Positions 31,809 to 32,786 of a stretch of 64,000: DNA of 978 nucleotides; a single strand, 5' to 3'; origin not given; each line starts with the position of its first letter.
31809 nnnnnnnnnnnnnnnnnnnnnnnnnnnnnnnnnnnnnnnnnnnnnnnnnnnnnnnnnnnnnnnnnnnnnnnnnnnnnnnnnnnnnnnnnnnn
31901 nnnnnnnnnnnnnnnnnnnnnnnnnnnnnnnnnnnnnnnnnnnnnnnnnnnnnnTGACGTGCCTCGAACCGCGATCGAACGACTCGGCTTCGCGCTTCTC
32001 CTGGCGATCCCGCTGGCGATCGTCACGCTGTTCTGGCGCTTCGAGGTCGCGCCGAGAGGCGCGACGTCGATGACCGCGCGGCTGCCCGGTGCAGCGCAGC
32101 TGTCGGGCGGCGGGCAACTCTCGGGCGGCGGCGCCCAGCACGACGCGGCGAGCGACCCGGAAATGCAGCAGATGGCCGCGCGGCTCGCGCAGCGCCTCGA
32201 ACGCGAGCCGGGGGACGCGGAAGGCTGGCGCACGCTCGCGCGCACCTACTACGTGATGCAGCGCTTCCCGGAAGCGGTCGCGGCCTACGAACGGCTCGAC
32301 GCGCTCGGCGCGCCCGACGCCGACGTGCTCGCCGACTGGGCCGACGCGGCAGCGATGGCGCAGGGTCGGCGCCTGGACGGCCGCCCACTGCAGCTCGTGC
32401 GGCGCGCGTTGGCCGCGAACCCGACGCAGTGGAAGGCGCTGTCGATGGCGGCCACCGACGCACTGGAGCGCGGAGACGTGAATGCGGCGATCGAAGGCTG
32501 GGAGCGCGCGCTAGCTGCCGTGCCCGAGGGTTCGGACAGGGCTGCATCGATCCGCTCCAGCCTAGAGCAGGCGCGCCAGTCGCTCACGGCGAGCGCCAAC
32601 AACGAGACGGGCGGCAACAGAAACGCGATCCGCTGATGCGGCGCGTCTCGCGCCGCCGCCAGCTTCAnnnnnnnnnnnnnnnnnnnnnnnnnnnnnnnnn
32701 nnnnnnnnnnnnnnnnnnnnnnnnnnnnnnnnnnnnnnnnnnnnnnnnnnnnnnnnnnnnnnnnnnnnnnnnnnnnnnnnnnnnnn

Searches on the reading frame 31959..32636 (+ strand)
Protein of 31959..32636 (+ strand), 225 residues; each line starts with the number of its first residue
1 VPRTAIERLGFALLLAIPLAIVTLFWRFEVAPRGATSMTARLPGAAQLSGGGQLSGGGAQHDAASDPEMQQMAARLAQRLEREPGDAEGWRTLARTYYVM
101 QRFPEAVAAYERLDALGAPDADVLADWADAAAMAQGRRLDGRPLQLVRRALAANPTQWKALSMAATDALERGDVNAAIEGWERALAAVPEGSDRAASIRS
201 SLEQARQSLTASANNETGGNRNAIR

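Call 4: search_protein_families(library=pfam, proteins=[window:31959-32636:+], max_evalue=0.01)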
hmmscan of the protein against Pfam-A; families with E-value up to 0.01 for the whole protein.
window:31959-32636:+ (225 aa): 7 families
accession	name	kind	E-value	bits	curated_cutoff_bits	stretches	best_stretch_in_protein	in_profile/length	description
PF23914.1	TPR_CcmH_CycH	-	6.9e-20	71.9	42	1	60-194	23-157/158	Cytochrome c-type biogenesis protein H TPR domain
PF07719.23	TPR_2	-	3.9e-07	30.1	27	1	87-112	1-26/34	Tetratricopeptide repeat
PF14559.12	TPR_19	-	1.8e-05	25.4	25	1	74-123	12-61/68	Tetratricopeptide repeat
PF13428.12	TPR_14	-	0.00035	21.4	23.5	1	88-129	2-43/44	Tetratricopeptide repeat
PF13431.12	TPR_17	-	0.00063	20.3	24.4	0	80-107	6-33/34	Tetratricopeptide repeat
PF00515.34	TPR_1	-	0.001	19.2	27.8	0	87-112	1-26/34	Tetratricopeptide repeat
PF13424.12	TPR_12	-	0.0025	18.4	30.1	0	69-112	25-70/77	Tetratricopeptide repeat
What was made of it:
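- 31959..32636 (+): Short membrane-anchored TPR protein related to the apocytochrome-binding TPR domain of CcmI / E. coli CcmH / NrfG (225 aa). It is the sixth gene of the operon and starts 1 nt after the mtrB stop. It scores 72 bits on PF23914 (TPR_CcmH_CycH) against a 42-bit cut-off (call 4).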

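Call 5: search_protein_families(library=ncbifam, proteins=[window:31959-32636:+], max_evalue=0.01)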
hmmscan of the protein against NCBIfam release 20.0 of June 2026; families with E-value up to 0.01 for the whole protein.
window:31959-32636:+ (225 aa): 3 families
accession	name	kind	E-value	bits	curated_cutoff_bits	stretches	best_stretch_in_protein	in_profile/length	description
NF007692.0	PRK10370.1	equivalog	6.6e-08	32.4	306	1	61-188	55-182/206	heme lyase NrfEFG subunit NrfG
TIGR02521.1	type_IV_pilW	equivalog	0.0016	18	154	0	67-125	149-207/234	type IV pilus biogenesis/stability protein PilW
TIGR02917.1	PEP_TPR_lipo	equivalog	0.0048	14.8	312.2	1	74-190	757-869/899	XrtA/PEP-CTERM system TPR-repeat protein PrsT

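Call 53: find_homologous_proteins(query=window:31959-32636:+, max_evalue=0.001)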
Query window:31959-32636:+ (225 aa): 248 proteins with E <= 0.001 among 5434 candidates; the best 120 are listed.
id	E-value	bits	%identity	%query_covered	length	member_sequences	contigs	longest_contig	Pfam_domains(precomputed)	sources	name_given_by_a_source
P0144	1.2e-124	432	93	100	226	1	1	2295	PF14559.13,PF23914.2,PF07719.24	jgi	-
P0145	4.3e-110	384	83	100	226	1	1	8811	PF14559.13,PF23914.2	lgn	-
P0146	9.2e-107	374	81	100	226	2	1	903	PF14559.13,PF23914.2,PF07719.24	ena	-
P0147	6.8e-92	325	83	84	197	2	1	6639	PF23914.2,PF07719.24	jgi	-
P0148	1.3e-89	318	74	96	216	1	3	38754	PF23914.2,PF13428.13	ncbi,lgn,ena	-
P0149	1.3e-84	301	71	98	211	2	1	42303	PF14559.13,PF23914.2,PF00515.35,PF13424.13,PF13432.13,PF13428.13,PF07719.24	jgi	-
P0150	4.5e-84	299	74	92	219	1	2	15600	PF23914.2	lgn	-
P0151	1.5e-78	281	68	98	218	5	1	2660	PF23914.2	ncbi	-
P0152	2.1e-77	278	69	93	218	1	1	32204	PF23914.2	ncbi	ncbi:MAG TPA: hypothetical protein VGE10_02820 [Zeimonas sp.]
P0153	7.6e-77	276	67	98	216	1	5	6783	PF23914.2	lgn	-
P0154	5.1e-75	270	67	94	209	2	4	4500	PF23914.2,PF07719.24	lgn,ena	-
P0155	1.8e-72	262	63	100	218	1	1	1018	PF23914.2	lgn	-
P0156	3.7e-72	260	64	98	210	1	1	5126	PF13431.13,PF23914.2,PF00515.35,PF13428.13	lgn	-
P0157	2.9e-70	254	62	99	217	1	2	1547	PF23914.2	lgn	-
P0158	3.9e-60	221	59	88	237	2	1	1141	PF13431.13,PF23914.2,PF13428.13,PF07719.24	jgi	-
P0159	7.8e-59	217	60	88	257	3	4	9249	PF13431.13,PF23914.2,PF07719.24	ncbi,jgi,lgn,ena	-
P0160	2.4e-58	215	59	84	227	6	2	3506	PF23914.2,PF13432.13,PF13428.13,PF07719.24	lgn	-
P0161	4.5e-57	211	58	87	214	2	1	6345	PF23914.2,PF00515.35,PF07719.24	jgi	-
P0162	1.4e-56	210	57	89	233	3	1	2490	PF13431.13,PF23914.2,PF07719.24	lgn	-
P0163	1.7e-56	209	58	89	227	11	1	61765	PF23914.2,PF13432.13,PF13428.13,PF07719.24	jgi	-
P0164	5.0e-56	208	57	87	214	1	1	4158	PF13431.13,PF23914.2,PF00515.35,PF07719.24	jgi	-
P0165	2.4e-55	206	57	87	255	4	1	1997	PF14559.13,PF13431.13,PF23914.2,PF00515.35,PF13432.13,PF13428.13,PF07719.24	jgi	jgi:cytochrome c-type biogenesis protein CcmH/NrfG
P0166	1.4e-54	203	58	89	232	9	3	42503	PF23914.2,PF07719.24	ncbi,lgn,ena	-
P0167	1.3e-53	200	72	66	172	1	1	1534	PF13431.13,PF23914.2,PF13432.13,PF13428.13,PF07719.24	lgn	-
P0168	1.9e-53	199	56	89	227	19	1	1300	PF23914.2,PF07719.24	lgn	-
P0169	5.5e-53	198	65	65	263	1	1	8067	PF23914.2,PF13428.13,PF07719.24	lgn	-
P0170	4.6e-52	195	52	88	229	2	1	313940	PF13431.13,PF23914.2,PF00515.35,PF13428.13,PF07719.24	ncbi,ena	-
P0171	5.7e-52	195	56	92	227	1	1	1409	PF23914.2,PF07719.24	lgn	-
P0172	7.8e-52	194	60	88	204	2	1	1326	PF23914.2,PF07719.24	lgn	-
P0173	1.3e-50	190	70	63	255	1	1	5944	PF13431.13,PF23914.2,PF00515.35,PF13428.13,PF07719.24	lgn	-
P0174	2.5e-50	189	51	92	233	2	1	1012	PF23914.2,PF00515.35,PF13424.13,PF13428.13,PF07719.24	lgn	-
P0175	1.5e-49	187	60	71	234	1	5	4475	PF23914.2,PF00515.35,PF13424.13,PF13428.13,PF07719.24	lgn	-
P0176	1.6e-49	187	70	63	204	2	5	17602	PF23914.2,PF07719.24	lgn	-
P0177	4.2e-49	185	69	63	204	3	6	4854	PF23914.2,PF00515.35,PF07719.24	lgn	-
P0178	9.3e-49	184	53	91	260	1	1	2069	PF23914.2,PF13432.13,PF07719.24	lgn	-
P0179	8.3e-48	181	53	88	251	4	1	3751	PF13431.13,PF23914.2,PF00515.35,PF07719.24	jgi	jgi:cytochrome c-type biogenesis protein CcmH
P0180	4.2e-47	179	48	87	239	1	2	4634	PF23914.2,PF00515.35,PF07719.24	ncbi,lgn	-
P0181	1.4e-46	177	60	65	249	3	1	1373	PF14559.13,PF23914.2,PF00515.35,PF13432.13,PF13428.13,PF07719.24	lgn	-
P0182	8.4e-45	171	61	64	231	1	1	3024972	PF13431.13,PF23914.2,PF00515.35,PF13424.13,PF13432.13,PF07719.24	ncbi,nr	ncbi:MAG: hypothetical protein JSW68_13335 [Burkholderiales bacterium]|nr:MAG: hypothetical protein 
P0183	1.5e-42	164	53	72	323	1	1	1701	PF23914.2,PF23892.2,PF07719.24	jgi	jgi:cytochrome c-type biogenesis protein CcmH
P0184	2.1e-36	144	56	66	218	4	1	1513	PF13431.13,PF23914.2,PF00515.35,PF13428.13,PF07719.24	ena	-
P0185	8.9e-35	138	44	86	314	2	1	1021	PF13431.13,PF23914.2,PF00515.35,PF23892.2,PF13432.13,PF13428.13,PF13181.13,PF07719.24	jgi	jgi:cytochrome c-type biogenesis protein CcmH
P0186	1.1e-34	138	55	65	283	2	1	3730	PF14559.13,PF13431.13,PF23914.2,PF07719.24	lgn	-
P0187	2.0e-32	131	51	62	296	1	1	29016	PF14559.13,PF23914.2,PF13414.13,PF00515.35,PF23892.2,PF13432.13,PF13428.13,PF07719.24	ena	-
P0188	1.4e-31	128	51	62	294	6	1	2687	PF14559.13,PF23914.2,PF00515.35,PF23892.2,PF13432.13,PF13428.13,PF07719.24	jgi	jgi:cytochrome c-type biogenesis protein CcmH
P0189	2.4e-31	127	43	78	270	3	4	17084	PF14559.13,PF13431.13,PF23914.2,PF13414.13,PF00515.35,PF13428.13,PF13429.13,PF13181.13,PF07719.24,PF13374.13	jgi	jgi:cytochrome c-type biogenesis protein CcmH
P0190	7.8e-31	126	47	73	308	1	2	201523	PF23914.2,PF07719.24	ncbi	-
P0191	3.5e-30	123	48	68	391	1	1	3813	PF13431.13,PF23914.2,PF13414.13,PF00515.35,PF23892.2,PF13432.13,PF13428.13,PF13181.13,PF07719.24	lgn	-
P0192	5.9e-30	123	47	65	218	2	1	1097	PF14559.13,PF13431.13,PF23914.2,PF13414.13,PF00515.35,PF13432.13,PF13428.13,PF07719.24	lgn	-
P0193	1.0e-29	122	42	81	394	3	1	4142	PF14559.13,PF13431.13,PF23914.2,PF00515.35,PF23892.2,PF13428.13,PF07719.24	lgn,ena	-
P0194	2.2e-29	121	43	86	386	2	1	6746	PF14559.13,PF13431.13,PF23914.2,PF13414.13,PF00515.35,PF23892.2,PF13432.13,PF13428.13,PF13181.13,PF07719.24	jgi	jgi:cytochrome c-type biogenesis protein CcmH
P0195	6.6e-29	119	51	66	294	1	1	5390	PF13431.13,PF23914.2,PF07719.24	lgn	-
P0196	6.8e-29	119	49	60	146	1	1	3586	PF13431.13,PF23914.2,PF13414.13,PF00515.35,PF13432.13,PF13428.13,PF13181.13,PF07719.24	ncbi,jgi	jgi:cytochrome c-type biogenesis protein CcmH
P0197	7.0e-29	119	50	65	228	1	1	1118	PF23914.2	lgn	-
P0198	6.1e-28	116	43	69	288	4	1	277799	PF14559.13,PF13431.13,PF23914.2,PF00515.35,PF23892.2,PF13432.13,PF13428.13,PF07719.24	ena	-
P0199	6.9e-28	116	48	63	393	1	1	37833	PF14559.13,PF13431.13,PF23914.2,PF00515.35,PF23892.2,PF07719.24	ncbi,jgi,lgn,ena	jgi:cytochrome c-type biogenesis protein CcmH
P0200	1.0e-27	115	49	62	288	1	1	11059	PF13431.13,PF23914.2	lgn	-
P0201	2.7e-27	114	53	49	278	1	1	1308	PF14559.13,PF13431.13,PF23914.2,PF00515.35,PF13428.13,PF07719.24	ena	-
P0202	6.8e-27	113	46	68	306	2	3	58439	PF13431.13,PF23914.2,PF13414.13,PF00515.35,PF23892.2,PF13432.13,PF13428.13,PF13181.13,PF07719.24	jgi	jgi:cytochrome c-type biogenesis protein CcmH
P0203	7.6e-27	112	49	67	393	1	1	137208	PF13431.13,PF23914.2,PF00515.35,PF23892.2,PF07719.24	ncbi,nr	ncbi:MAG: c-type cytochrome biogenesis protein CcmI [Rhizobacter sp.]|nr:c-type cytochrome biogenesi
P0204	8.0e-27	112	46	70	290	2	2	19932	PF13431.13,PF23914.2,PF07719.24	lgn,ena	-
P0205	1.4e-26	112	46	67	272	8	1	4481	PF13431.13,PF23914.2,PF00515.35,PF07719.24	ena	-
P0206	9.9e-26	109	43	68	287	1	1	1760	PF13431.13,PF23914.2,PF13414.13,PF00515.35,PF07719.24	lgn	-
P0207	8.5e-25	106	48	64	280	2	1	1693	PF23914.2,PF00515.35,PF07719.24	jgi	jgi:cytochrome c-type biogenesis protein CcmH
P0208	1.3e-24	105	44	68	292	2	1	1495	PF13431.13,PF23914.2,PF00515.35,PF23892.2,PF13432.13,PF13428.13,PF07719.24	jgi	jgi:cytochrome c-type biogenesis protein CcmH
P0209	3.6e-24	104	49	64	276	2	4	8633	PF14559.13,PF13431.13,PF23914.2,PF13428.13,PF07719.24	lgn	-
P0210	4.0e-24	104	48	64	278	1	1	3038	PF23914.2,PF00515.35,PF07719.24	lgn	-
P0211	6.0e-24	103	45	63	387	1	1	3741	PF13431.13,PF23914.2,PF13414.13,PF00515.35,PF23892.2,PF13432.13,PF13428.13,PF07719.24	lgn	-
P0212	9.3e-24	102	48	58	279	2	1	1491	PF14559.13,PF13431.13,PF23914.2,PF12895.14,PF23892.2,PF13432.13,PF13428.13,PF07719.24,PF13174.13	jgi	jgi:cytochrome c-type biogenesis protein CcmH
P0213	1.3e-23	102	45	65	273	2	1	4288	PF13431.13,PF23914.2,PF13414.13,PF13176.13,PF13428.13,PF14559.13,PF00515.35,PF13424.13,PF13432.13,PF13429.13,PF13181.13,PF07719.24,PF13174.13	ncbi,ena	-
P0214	2.2e-23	101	43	73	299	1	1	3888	PF23914.2,PF13428.13,PF07719.24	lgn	-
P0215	2.9e-23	101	41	62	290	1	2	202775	PF14559.13,PF13431.13,PF23914.2,PF00515.35,PF13424.13,PF13432.13,PF13428.13,PF07719.24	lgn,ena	-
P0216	6.4e-23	100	44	61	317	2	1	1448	PF13431.13,PF23914.2,PF13414.13,PF00515.35,PF13181.13,PF07719.24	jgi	jgi:cytochrome c-type biogenesis protein CcmH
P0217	1.9e-22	98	40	78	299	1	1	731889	PF23914.2,PF07719.24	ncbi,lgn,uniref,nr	ncbi:c-type cytochrome biogenesis protein CcmI [Ralstonia chuxiongensis]|uniref:c-type cytochrome bi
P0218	2.5e-22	98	40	62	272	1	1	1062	PF14559.13,PF13431.13,PF23914.2,PF13428.13,PF07719.24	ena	-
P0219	2.9e-22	98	49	63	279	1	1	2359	PF23914.2,PF07719.24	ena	-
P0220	1.2e-21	95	54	48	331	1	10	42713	PF13431.13,PF23914.2,PF23892.2,PF13428.13,PF07719.24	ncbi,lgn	-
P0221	1.3e-21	95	43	61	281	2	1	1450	PF13431.13,PF23914.2,PF00515.35,PF07719.24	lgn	-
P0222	1.6e-21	95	40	74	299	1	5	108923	PF23914.2,PF07719.24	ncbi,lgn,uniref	ncbi:MAG: c-type cytochrome biogenesis protein CcmI [Ralstonia sp.]|uniref:c-type cytochrome biogene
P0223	3.6e-21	94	38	73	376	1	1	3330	PF23914.2,PF23892.2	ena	-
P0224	1.1e-20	92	40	67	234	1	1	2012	PF23914.2,PF13414.13,PF13432.13,PF13428.13,PF13181.13,PF07719.24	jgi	jgi:cytochrome c-type biogenesis protein CcmH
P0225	2.6e-20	91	42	64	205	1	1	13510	PF23914.2,PF13432.13,PF13181.13,PF07719.24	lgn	-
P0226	8.9e-20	89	39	69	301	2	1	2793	PF13431.13,PF23914.2,PF23892.2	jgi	-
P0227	1.2e-19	89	42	61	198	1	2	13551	PF23914.2,PF00515.35,PF13432.13,PF13428.13,PF13181.13,PF07719.24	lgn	-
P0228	4.9e-19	87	41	60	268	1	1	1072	PF14559.13,PF13431.13,PF23914.2,PF13414.13,PF00515.35,PF23892.2,PF13432.13,PF13428.13,PF13181.13,PF07719.24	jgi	jgi:cytochrome c-type biogenesis protein CcmH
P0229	7.1e-18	83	52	40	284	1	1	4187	PF23914.2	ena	-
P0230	1.2e-16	79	40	68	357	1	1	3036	PF13431.13,PF23914.2,PF00515.35,PF23892.2,PF13432.13,PF07719.24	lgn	-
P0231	1.2e-16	79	40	60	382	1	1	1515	PF14559.13,PF13431.13,PF23914.2,PF13414.13,PF13371.13,PF00515.35,PF23892.2,PF13432.13,PF13428.13,PF07719.24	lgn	-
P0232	9.3e-15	73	38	55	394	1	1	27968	PF14559.13,PF23914.2,PF13414.13,PF00515.35,PF13432.13,PF13428.13,PF13181.13,PF14561.13,PF07719.24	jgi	jgi:cytochrome c-type biogenesis protein CcmH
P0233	4.3e-14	71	46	51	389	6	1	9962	PF14559.13,PF23914.2,PF23892.2,PF13432.13,PF13428.13,PF07719.24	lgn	-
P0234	2.0e-13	69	39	62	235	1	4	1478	PF13431.13,PF23914.2,PF07719.24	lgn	-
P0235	6.3e-13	67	39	62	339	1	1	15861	PF14559.13,PF13431.13,PF23914.2,PF13414.13,PF00515.35,PF23892.2,PF13432.13,PF13428.13,PF07719.24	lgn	-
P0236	1.5e-12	66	35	76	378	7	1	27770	PF14559.13,PF23914.2,PF23892.2,PF13432.13,PF13428.13,PF07719.24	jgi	jgi:cytochrome c-type biogenesis protein CcmH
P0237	1.5e-12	66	32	63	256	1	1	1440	PF14559.13,PF25063.1,PF23914.2,PF13414.13,PF11846.15,PF00515.35,PF13432.13,PF13428.13,PF13181.13,PF07719.24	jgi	jgi:cytochrome c-type biogenesis protein CcmH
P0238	2.4e-12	65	39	61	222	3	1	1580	PF23914.2,PF07719.24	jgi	-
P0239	2.8e-12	65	32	64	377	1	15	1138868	PF14559.13,PF23914.2,PF13414.13,PF00515.35,PF13432.13,PF13428.13,PF07719.24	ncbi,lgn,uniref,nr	ncbi:MAG: c-type cytochrome biogenesis protein CcmI [Mesorhizobium sp.]|uniref:c-type cytochrome bio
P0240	3.2e-12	65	35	72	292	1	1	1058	PF14559.13,PF23914.2,PF13432.13,PF13428.13,PF07719.24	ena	-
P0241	7.0e-12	64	49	35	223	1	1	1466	PF23914.2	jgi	jgi:cytochrome c-type biogenesis protein CcmH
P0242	8.8e-12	63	35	76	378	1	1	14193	PF14559.13,PF23914.2,PF23892.2,PF13432.13,PF13428.13,PF13181.13,PF07719.24,PF13174.13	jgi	jgi:cytochrome c-type biogenesis protein CcmH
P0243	1.0e-11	63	32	64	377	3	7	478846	PF14559.13,PF23914.2,PF13414.13,PF00515.35,PF13432.13,PF13428.13,PF07719.24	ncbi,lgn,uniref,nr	ncbi:c-type cytochrome biogenesis protein CcmI [Mesorhizobium sp.]|uniref:c-type cytochrome biogenes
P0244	1.0e-11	63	35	76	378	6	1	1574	PF14559.13,PF23914.2,PF23892.2,PF13432.13,PF13428.13,PF07719.24,PF13174.13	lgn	-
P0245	1.1e-11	63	39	50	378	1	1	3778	PF14559.13,PF23914.2,PF23892.2,PF13432.13,PF13428.13,PF07719.24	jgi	jgi:cytochrome c-type biogenesis protein CcmH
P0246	1.1e-11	63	39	59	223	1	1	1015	PF23914.2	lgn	-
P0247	1.8e-11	62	29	99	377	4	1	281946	PF14559.13,PF23914.2,PF13414.13,PF00515.35,PF13432.13,PF13428.13,PF07719.24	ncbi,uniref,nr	ncbi:c-type cytochrome biogenesis protein CcmI [Mesorhizobium temperatum]|uniref:C-type cytochrome b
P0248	2.4e-11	62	36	54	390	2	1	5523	PF14559.13,PF13431.13,PF23914.2,PF23892.2,PF13432.13,PF13428.13,PF07719.24,PF13174.13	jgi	jgi:cytochrome c-type biogenesis protein CcmH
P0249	4.4e-11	61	29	66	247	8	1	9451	PF14559.13,PF25063.1,PF03704.24,PF23914.2,PF13414.13,PF11846.15,PF00515.35,PF13432.13,PF13428.13,PF13181.13,PF07719.24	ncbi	ncbi:MAG: tetratricopeptide repeat protein, partial [Mesorhizobium sp.]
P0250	5.1e-11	61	31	65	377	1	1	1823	PF14559.13,PF23914.2,PF13414.13,PF00515.35,PF13432.13,PF13428.13,PF13181.13,PF07719.24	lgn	-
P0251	5.3e-11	61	30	68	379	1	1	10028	PF14559.13,PF13431.13,PF23914.2,PF13414.13,PF00515.35,PF13432.13,PF13428.13,PF13181.13,PF07719.24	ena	-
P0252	7.9e-11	60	30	57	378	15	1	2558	PF14559.13,PF13431.13,PF23914.2,PF13414.13,PF13432.13,PF13428.13,PF07719.24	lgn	-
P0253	1.0e-10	60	30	65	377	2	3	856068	PF14559.13,PF23914.2,PF13414.13,PF00515.35,PF13432.13,PF13428.13,PF07719.24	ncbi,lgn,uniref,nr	ncbi:MAG: c-type cytochrome biogenesis protein CcmI [Mesorhizobium sp.]|uniref:c-type cytochrome bio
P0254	1.0e-10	60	29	68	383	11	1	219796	PF14559.13,PF23914.2,PF13414.13,PF00515.35,PF13432.13,PF13428.13,PF07719.24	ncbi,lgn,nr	ncbi:MAG: c-type cytochrome biogenesis protein CcmI [Mesorhizobium sp.]|nr:MAG: c-type cytochrome bi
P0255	1.1e-10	60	29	69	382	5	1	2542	PF14559.13,PF23914.2,PF13414.13,PF00515.35,PF13432.13,PF13428.13,PF07719.24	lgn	-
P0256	1.2e-10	60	30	68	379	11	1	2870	PF14559.13,PF13431.13,PF23914.2,PF13414.13,PF00515.35,PF13432.13,PF13428.13,PF13181.13,PF07719.24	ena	-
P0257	1.3e-10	59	35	76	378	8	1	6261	PF14559.13,PF23914.2,PF23892.2,PF13432.13,PF13428.13,PF07719.24,PF13174.13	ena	-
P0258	1.4e-10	59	32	63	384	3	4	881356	PF14559.13,PF23914.2,PF13414.13,PF00515.35,PF13432.13,PF13428.13,PF07719.24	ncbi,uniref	ncbi:c-type cytochrome biogenesis protein CcmI [Mesorhizobium sp. M0938]|uniref:c-type cytochrome bi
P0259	1.4e-10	59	29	68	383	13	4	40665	PF14559.13,PF23914.2,PF13414.13,PF00515.35,PF13432.13,PF13428.13,PF07719.24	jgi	jgi:cytochrome c-type biogenesis protein CcmH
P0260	1.5e-10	59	26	96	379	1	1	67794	PF14559.13,PF23914.2,PF13414.13,PF00515.35,PF13432.13,PF13428.13,PF07719.24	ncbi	ncbi:c-type cytochrome biogenesis protein CcmI [Mesorhizobium sp. f-mel]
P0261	2.0e-10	59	29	68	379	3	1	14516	PF14559.13,PF13431.13,PF23914.2,PF13414.13,PF00515.35,PF13432.13,PF13428.13,PF13181.13,PF07719.24,PF13174.13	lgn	-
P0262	2.1e-10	59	29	68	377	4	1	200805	PF14559.13,PF13431.13,PF23914.2,PF13414.13,PF00515.35,PF13432.13,PF13428.13,PF13181.13,PF07719.24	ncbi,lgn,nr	ncbi:MAG: c-type cytochrome biogenesis protein CcmI [Mesorhizobium sp.]|nr:MAG: c-type cytochrome bi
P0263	2.5e-10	59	32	63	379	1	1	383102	PF14559.13,PF23914.2,PF13414.13,PF00515.35,PF13432.13,PF13428.13,PF13181.13,PF07719.24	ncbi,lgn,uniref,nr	ncbi:c-type cytochrome biogenesis protein CcmI [Mesorhizobium sp.]|uniref:c-type cytochrome biogenes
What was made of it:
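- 31959..32636 (+): Roughly 40 short (about 200-260 aa) homologues rank ahead of the full-length CcmI proteins (call 53).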

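Call 54: find_encoding_contigs(protein=P0152, flank=9000, max_places=1)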
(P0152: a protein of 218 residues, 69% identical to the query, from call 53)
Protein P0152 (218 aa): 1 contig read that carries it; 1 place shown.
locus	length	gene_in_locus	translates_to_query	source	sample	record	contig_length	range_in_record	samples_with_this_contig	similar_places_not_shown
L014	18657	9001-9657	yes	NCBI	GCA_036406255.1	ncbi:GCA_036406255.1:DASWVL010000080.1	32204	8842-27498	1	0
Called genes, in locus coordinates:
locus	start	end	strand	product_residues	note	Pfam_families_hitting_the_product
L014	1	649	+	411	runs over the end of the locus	PF04230:PS_pyruv_trans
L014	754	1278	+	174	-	PF02635:DsrE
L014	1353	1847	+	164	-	-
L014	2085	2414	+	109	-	PF00034:Cytochrom_C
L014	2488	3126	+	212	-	PF03264:Cytochrom_NNT, PF14537:Cytochrom_c3_2 (faint), PF22113:Mtrc-MtrF_II-IV_dom (weak)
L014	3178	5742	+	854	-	PF22112:OmcA-like_N, PF09699:Paired_CXXCH_1 (faint), PF14522:Cytochrome_C7 (faint), PF14537:Cytochrom_c3_2 (faint), PF22113:Mtrc-MtrF_II-IV_dom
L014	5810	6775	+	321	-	PF22113:Mtrc-MtrF_II-IV_dom (faint), PF14522:Cytochrome_C7 (faint), PF22678:Cytochrom_c_NrfB-like, PF09699:Paired_CXXCH_1, PF14537:Cytochrom_c3_2 (weak), PF09699:Paired_CXXCH_1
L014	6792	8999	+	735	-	PF11854:MtrB_PioB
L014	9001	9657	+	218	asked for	PF23914:TPR_CcmH_CycH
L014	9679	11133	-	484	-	-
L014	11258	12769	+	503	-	PF03796:DnaB_C (faint), PF06745:ATPase, PF23442:DUF7125 (faint), PF07088:GvpD_P-loop (faint), PF00154:RecA_N (weak), PF06745:ATPase, PF13481:AAA_25, PF13191:AAA_16 (weak), +7 more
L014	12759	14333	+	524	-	PF00512:HisKA, PF02518:HATPase_c, PF00072:Response_reg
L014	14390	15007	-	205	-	PF13670:PepSY_2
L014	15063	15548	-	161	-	PF06983:3-dmu-9_3-mt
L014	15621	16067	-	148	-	PF03013:Pyr_excise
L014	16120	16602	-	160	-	PF00583:Acetyltransf_1, PF13673:Acetyltransf_10 (weak), PF13508:Acetyltransf_7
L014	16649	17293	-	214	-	PF02798:GST_N, PF13409:GST_N_2 (weak), PF13417:GST_N_3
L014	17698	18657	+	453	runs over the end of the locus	PF07690:MFS_1 (weak)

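Call 55: find_encoding_contigs(protein=P0182, flank=9000, max_places=1)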
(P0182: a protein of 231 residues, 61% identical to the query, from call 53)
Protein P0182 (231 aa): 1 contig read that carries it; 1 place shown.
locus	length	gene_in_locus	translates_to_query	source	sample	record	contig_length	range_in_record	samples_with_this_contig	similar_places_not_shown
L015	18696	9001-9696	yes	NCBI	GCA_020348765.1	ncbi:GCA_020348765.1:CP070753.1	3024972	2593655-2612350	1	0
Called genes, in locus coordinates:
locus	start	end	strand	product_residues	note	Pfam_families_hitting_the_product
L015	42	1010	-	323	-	PF01494:FAD_binding_3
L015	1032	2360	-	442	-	PF05195:AMP_N, PF00557:Peptidase_M24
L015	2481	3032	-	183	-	PF00483:NTP_transferase (weak)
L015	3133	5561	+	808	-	PF02085:Cytochrom_CIII (faint), PF09699:Paired_CXXCH_1 (faint), PF14522:Cytochrome_C7 (faint), PF14537:Cytochrom_c3_2 (faint), PF22113:Mtrc-MtrF_II-IV_dom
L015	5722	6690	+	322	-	PF03264:Cytochrom_NNT (faint), PF14522:Cytochrome_C7 (faint), PF22113:Mtrc-MtrF_II-IV_dom (faint), PF22678:Cytochrom_c_NrfB-like (weak), PF09699:Paired_CXXCH_1 (weak), PF14537:Cytochrom_c3_2 (weak), PF09699:Paired_CXXCH_1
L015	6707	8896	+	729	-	PF11854:MtrB_PioB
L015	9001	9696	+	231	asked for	PF13424:TPR_12 (faint), PF23914:TPR_CcmH_CycH, PF13432:TPR_16 (faint), PF13431:TPR_17 (faint), PF00515:TPR_1 (faint), PF07719:TPR_2 (faint)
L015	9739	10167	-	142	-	PF00571:CBS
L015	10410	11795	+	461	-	PF07719:TPR_2 (faint), PF23914:TPR_CcmH_CycH, PF13431:TPR_17 (faint), PF23892:Ig_CycH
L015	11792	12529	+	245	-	PF00005:ABC_tran, PF13304:AAA_21 (faint)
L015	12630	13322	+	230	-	PF03379:CcmB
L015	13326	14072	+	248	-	PF01578:Cytochrom_C_asm, PF27518:CcmC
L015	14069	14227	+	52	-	PF04995:CcmD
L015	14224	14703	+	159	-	PF03100:CcmE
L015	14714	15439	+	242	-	PF01578:Cytochrom_C_asm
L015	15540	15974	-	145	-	PF07991:KARI_N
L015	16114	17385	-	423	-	PF03706:LPG_synthase_TM, PF10369:ALS_ss_C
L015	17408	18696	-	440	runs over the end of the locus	PF04909:Amidohydro_2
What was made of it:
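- On CcmI / CcmH-TPR / NrfG apocytochrome chaperones: It is 225 aa with no PF23892 hit, and it follows mtrB instead of sitting in a ccm operon (calls 4, 53, 55).
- It coexists with a full-length ccmI in L015 (call 55), so it is a paralogue and not a leftover.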
